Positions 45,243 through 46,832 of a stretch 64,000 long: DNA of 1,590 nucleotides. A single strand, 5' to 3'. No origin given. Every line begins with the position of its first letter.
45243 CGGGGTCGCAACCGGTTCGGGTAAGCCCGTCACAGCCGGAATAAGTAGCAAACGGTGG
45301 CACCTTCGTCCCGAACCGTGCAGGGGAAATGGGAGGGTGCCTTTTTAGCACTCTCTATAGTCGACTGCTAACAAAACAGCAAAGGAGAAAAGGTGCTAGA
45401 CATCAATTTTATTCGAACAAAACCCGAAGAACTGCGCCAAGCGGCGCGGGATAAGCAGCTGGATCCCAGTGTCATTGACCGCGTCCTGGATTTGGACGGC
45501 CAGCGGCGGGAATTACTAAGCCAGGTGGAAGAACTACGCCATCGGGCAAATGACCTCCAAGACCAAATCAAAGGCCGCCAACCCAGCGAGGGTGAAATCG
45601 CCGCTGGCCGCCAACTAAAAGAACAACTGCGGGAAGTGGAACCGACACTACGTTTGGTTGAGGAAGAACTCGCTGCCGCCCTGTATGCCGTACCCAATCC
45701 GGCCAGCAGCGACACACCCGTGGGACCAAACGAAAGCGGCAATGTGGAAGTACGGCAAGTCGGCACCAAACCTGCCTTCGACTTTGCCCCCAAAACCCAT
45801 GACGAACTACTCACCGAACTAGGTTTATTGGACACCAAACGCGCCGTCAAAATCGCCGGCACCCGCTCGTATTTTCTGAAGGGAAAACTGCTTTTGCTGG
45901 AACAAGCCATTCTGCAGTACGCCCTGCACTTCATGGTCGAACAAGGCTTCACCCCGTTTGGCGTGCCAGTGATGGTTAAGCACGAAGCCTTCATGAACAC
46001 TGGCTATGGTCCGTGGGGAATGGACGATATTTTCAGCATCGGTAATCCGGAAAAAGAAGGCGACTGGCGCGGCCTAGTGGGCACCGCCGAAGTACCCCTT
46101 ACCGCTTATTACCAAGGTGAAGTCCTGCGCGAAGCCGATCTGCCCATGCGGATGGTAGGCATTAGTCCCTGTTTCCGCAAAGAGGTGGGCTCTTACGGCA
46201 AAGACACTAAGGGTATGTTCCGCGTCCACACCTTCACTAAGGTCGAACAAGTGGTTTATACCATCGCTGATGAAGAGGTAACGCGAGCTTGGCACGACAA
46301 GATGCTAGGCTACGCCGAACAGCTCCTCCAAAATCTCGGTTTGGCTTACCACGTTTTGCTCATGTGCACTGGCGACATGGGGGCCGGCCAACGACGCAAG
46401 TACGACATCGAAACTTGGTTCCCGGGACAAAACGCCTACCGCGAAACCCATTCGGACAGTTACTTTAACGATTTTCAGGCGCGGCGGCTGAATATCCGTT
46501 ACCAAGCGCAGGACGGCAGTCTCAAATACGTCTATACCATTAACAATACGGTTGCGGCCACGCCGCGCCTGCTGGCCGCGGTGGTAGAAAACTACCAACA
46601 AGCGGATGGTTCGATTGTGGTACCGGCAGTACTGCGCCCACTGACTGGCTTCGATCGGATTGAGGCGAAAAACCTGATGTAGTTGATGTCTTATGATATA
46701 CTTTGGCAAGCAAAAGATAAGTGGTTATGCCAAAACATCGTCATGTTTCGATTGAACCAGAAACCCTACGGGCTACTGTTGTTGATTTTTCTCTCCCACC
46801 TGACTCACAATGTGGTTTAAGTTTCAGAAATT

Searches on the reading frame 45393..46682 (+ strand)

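Call 87: search_protein_families(library=pfam, proteins=[window:45393-46682:+], max_evalue=0.001)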
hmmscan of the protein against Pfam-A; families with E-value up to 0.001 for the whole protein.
window:45393-46682:+ (429 aa): 2 families
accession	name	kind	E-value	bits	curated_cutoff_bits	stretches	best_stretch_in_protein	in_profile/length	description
PF00587.30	tRNA-synt_2b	-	2.2e-33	116.2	29.3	1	227-401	12-179/179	tRNA synthetase class II core domain (G, H, P, S and T)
PF02403.27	Seryl_tRNA_N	-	6e-20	71.9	28.2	1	1-102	1-106/108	Seryl-tRNA synthetase N-terminal domain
